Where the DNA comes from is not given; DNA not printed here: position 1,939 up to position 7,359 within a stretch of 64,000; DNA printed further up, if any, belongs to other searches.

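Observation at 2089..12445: Synthase-dependent exopolysaccharide locus with an unusual 1706-aa double-anchored modification enzyme (GH-like barrel, DUF2334 deacetylase-like domain, second GH-like barrel)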

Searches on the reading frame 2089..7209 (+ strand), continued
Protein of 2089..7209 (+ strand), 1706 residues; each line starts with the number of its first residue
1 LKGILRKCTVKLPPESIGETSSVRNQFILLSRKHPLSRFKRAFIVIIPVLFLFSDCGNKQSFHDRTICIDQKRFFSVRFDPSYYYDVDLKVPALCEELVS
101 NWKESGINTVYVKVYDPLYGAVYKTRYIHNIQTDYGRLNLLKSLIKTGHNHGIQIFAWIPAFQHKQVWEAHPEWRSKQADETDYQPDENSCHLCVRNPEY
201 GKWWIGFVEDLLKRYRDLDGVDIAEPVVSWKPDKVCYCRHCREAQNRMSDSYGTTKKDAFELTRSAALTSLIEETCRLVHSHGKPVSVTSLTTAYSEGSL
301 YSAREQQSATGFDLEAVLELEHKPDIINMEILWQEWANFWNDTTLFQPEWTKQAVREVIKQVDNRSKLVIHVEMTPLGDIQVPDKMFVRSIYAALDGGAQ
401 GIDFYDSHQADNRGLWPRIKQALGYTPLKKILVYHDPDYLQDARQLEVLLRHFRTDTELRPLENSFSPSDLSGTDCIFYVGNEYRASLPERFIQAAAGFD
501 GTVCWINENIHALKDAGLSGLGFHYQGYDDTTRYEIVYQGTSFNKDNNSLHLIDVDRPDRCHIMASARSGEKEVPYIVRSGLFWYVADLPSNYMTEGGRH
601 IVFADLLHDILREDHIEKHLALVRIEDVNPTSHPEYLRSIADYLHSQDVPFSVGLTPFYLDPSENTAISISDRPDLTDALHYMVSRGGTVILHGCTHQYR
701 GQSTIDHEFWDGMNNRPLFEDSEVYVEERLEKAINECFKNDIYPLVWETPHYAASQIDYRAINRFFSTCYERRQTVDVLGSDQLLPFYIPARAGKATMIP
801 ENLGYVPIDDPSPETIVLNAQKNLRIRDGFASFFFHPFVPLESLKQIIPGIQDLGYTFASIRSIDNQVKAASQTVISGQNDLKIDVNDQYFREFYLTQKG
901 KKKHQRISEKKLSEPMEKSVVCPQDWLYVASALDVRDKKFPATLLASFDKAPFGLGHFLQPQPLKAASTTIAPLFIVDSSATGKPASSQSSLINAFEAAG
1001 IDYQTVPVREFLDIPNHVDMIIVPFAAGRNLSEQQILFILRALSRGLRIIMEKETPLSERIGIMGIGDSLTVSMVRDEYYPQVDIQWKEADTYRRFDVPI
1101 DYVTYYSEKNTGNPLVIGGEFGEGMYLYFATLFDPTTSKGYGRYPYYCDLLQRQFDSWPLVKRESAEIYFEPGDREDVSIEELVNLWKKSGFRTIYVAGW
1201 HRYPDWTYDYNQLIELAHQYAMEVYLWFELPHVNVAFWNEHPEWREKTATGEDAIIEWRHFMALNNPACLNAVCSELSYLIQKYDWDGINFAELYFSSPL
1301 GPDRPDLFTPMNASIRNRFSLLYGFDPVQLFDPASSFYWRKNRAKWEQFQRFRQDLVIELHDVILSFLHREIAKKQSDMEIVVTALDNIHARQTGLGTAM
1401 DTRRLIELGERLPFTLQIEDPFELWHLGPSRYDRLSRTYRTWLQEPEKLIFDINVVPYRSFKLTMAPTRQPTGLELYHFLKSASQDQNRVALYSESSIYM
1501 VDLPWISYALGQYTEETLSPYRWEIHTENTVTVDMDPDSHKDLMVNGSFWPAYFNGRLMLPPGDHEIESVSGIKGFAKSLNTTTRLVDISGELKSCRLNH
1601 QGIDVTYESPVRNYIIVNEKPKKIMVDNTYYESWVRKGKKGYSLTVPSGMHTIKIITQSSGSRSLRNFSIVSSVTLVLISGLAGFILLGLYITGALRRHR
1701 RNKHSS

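Call 14: find_encoding_contigs(protein=P0033, flank=10000, max_places=2)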
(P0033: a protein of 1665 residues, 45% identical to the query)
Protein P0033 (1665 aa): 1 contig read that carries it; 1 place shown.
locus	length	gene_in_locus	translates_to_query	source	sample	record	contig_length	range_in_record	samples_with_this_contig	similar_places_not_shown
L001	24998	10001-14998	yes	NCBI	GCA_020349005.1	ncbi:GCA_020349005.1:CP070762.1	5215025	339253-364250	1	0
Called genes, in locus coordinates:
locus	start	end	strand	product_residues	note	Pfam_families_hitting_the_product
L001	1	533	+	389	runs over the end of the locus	PF00149:Metallophos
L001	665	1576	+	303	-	PF00248:Aldo_ket_red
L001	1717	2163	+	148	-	-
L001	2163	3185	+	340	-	PF00246:Peptidase_M14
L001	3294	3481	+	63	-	-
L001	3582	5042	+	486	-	PF00593:TonB_dep_Rec_b-barrel, PF14905:OMP_b-brl_3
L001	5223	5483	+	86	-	PF10049:DUF2283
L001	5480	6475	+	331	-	PF03687:UPF0164, PF19572:PorV, PF03349:Toluene_X (faint)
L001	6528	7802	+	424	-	PF24684:Vgb_lyase (faint), PF01436:NHL (faint)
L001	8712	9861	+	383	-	PF13802:Gal_mutarotas_2, PF07691:PA14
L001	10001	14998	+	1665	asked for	PF14871:GHL6, PF10096:DUF2334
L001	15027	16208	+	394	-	PF13506:Glyco_transf_21, PF03142:Chitin_synth_2 (faint), PF00535:Glycos_transf_2, PF10111:Glyco_tranf_2_2, PF13641:Glyco_tranf_2_3, PF13632:Glyco_trans_2_3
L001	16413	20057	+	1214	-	PF18276:TcA_TcB_BD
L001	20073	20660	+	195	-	PF07484:Collar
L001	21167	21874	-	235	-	PF05048:NosD, PF13229:Beta_helix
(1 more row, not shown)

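Call 15: find_encoding_contigs(protein=P0061, flank=10000, max_places=2)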
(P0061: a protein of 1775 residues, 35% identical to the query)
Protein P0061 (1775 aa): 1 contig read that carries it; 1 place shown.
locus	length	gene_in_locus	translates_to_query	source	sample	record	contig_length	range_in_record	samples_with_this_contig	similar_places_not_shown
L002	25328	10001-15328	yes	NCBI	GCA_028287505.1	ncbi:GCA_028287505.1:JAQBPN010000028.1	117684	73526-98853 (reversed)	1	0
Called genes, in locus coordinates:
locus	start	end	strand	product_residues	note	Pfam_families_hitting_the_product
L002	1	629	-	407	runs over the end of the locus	PF03453:MoeA_N, PF00994:MoCF_biosynth, PF03454:MoeA_C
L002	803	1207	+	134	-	-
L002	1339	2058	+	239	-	-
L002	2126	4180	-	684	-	PF02397:Bac_transf, PF01522:Polysacc_deac_1, PF11959:DUF3473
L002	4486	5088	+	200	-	PF09335:VTT_dom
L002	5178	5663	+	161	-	-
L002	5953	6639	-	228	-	-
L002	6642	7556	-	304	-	PF01370:Epimerase, PF13460:NAD_binding_10 (weak), PF16363:GDP_Man_Dehyd (faint), PF08338:DUF1731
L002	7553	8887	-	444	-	PF22020:RlmL_1st, PF02926:THUMP, PF01170:UPF0020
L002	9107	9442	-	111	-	PF00076:RRM_1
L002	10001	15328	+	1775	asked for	PF14871:GHL6 (faint), PF10096:DUF2334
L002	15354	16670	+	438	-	PF13506:Glyco_transf_21, PF13641:Glyco_tranf_2_3, PF00535:Glycos_transf_2, PF10111:Glyco_tranf_2_2, PF13632:Glyco_trans_2_3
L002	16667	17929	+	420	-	-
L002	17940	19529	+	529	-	PF13570:Beta-prop_ACSF4 (faint), PF23727:Beta-prop_FAM234A_B (faint), PF25292:Beta-prop_CGLA (faint), PF01839:FG-GAP (faint), PF13517:FG-GAP_3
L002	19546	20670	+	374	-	PF02350:Epimerase_2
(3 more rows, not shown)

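Call 17: find_related_loci(query=A1, collection=genome_contigs, flank=10000)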
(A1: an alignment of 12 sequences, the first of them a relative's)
Query A1 (1697 aa) in genome_contigs; peptide patterns used: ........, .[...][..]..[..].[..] (x = any residue, [..] = any of these).
103 stretches matched a pattern; 49 encode a relative of the query (tblastn E <= 1e-3); 47 distinct loci.
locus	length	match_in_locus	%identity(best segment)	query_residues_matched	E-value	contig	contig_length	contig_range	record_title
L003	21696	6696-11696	77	29-1695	0e+0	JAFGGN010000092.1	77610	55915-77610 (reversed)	MAG: bacterium isolate Zod_Metabat.1387 k87_9823884, whole genome shotgun sequence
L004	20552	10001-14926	56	33-1685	0e+0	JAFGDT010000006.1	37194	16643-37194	MAG: bacterium isolate Zod_Metabat.1186 k87_437100, whole genome shotgun sequence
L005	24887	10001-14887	55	66-1689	0e+0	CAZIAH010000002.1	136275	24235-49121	MAG TPA_asm: uncultured bacterium isolate SRP323688_co1_225 genome assembly, contig: NODE_239_length_136275_cov_9.403949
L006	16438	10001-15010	53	23-1695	0e+0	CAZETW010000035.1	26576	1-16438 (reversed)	MAG TPA_asm: uncultured bacterium isolate SRP141376_co1_354 genome assembly, contig: NODE_4127_length_26576_cov_46.58346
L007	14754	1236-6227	53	30-1695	0e+0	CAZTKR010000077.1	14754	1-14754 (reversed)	MAG TPA_asm: uncultured bacterium isolate binchicken_co334_18 genome assembly, contig: NODE_7112_length_14754_cov_5.2602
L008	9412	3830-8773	53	28-1682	0e+0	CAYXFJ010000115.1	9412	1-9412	MAG TPA_asm: uncultured bacterium isolate SRP080215_co1_194 genome assembly, contig: NODE_8998_length_9412_cov_3.640804,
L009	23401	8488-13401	45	49-1691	0e+0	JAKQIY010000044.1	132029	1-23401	MAG: bacterium isolate USDV_maxbin.027 k141_414059, whole genome shotgun sequence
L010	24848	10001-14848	44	67-1691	0e+0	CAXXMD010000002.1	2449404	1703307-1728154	MAG: bacterium isolate 34b47f7c-149a-4d63-8646-7cec6dbf5787 genome assembly, contig: contig_2, whole genome shotgun sequ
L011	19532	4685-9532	46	67-1689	0e+0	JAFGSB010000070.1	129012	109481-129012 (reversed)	MAG: candidate division KSB1 bacterium isolate Zod_Metabat.863 k87_5371667, whole genome shotgun sequence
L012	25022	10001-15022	40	18-1697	0e+0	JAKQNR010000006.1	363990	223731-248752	MAG: bacterium isolate USDV_metabat.161 k141_1480341, whole genome shotgun sequence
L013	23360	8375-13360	40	28-1693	0e+0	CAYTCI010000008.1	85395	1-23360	MAG TPA_asm: uncultured Cytophagia bacterium isolate SRP220891_co4_34 genome assembly, contig: NODE_341_length_85395_cov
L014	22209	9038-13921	40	27-1664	0e+0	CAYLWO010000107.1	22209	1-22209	MAG TPA_asm: uncultured Cytophagia bacterium isolate binchicken_co66_61 genome assembly, contig: NODE_3820_length_22209_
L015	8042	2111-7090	40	18-1683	0e+0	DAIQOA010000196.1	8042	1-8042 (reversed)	MAG TPA_asm: bacterium isolate CTOTU7659 NODE_14037_length_8042_cov_6.676224, whole genome shotgun sequence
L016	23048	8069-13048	40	27-1693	0e+0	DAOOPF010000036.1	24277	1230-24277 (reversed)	MAG TPA_asm: bacterium isolate AMR_MDS_2604 NODE_2516_length_24277_cov_10.639955, whole genome shotgun sequence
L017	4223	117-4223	44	28-1409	0e+0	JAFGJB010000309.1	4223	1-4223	MAG: candidate division KSB1 bacterium isolate Zod_Metabat.251 k87_12560675, whole genome shotgun sequence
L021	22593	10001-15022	35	33-1689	0e+0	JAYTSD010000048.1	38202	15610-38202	MAG: Fibrobacteria bacterium isolate GFS_4934 GFS_4934_47, whole genome shotgun sequence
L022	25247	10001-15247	35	35-1689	0e+0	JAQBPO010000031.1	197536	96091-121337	MAG: Fibrobacteres bacterium isolate RYN_349 scaffold_1369114, whole genome shotgun sequence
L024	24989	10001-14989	55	17-1682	0e+0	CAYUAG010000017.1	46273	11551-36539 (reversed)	MAG TPA_asm: uncultured bacterium isolate SRP068000_co4_478 genome assembly, contig: NODE_393_length_46273_cov_7.525574,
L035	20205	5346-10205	34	61-1692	0e+0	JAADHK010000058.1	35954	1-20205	MAG: Deltaproteobacteria bacterium isolate M_MetaBat.189 contig-127_1183, whole genome shotgun sequence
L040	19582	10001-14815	34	64-1691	0e+0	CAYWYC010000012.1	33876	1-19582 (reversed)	MAG TPA_asm: uncultured Candidatus Sumerlaeota bacterium isolate SRP252850_co1_211 genome assembly, contig: NODE_2092_le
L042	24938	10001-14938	41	27-1689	0e+0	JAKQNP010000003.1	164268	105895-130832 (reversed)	MAG: bacterium isolate USDV_metabat.15 k141_1109150, whole genome shotgun sequence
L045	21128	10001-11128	28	28-407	5e-44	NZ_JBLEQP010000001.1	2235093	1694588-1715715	Bdellovibrio sp. HCB2-146 1, whole genome shotgun sequence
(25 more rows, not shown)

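Call 26: search_solved_structures(query=A1, max_evalue=1)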
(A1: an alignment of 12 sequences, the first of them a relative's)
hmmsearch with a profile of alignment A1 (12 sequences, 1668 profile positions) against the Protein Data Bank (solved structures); distinct sequences matched with E-value up to 1: 15.
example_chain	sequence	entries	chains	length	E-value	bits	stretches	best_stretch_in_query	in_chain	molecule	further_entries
1ea9_C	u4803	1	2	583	0.0014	19.2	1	71-133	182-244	CYCLOMALTODEXTRINASE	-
6phw_A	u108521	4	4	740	0.014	15.9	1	1176-1256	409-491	Alpha-galactosidase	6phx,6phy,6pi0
6phu_A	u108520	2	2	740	0.016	15.7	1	1176-1255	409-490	Alpha-galactosidase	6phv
3mi6_A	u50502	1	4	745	0.019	15.5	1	1176-1263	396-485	Alpha-galactosidase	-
6tvk_AAA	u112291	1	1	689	0.054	13.9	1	105-218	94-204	Alpha-L-fucosidase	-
2yfn_A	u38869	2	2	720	0.15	12.5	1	1177-1254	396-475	ALPHA-GALACTOSIDASE-SUCROSE KINASE AGASK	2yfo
8xr2_A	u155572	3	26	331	0.47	10.8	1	345-395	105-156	Aldo/keto reductase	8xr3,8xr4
8jwk_A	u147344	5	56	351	0.51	10.7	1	345-395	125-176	Aldo/keto reductase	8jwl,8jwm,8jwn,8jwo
1j0j_A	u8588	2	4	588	0.66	10.3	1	90-133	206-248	neopullulanase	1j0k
1j0h_A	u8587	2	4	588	0.67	10.3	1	90-133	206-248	neopullulanase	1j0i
1sma_A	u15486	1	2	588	0.77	10.1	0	90-132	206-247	MALTOGENIC AMYLASE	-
1gvi_A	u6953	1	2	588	0.77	10.1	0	90-132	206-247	MALTOGENIC AMYLASE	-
1a80_A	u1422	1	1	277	0.93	9.8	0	219-271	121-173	2,5-DIKETO-D-GLUCONIC ACID REDUCTASE A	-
1hw6_A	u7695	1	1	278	0.94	9.8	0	219-271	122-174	2,5-DIKETO-D-GLUCONIC ACID REDUCTASE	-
1m9h_A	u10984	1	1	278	0.94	9.8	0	219-271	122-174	2,5-diketo-D-gluconic acid reductase A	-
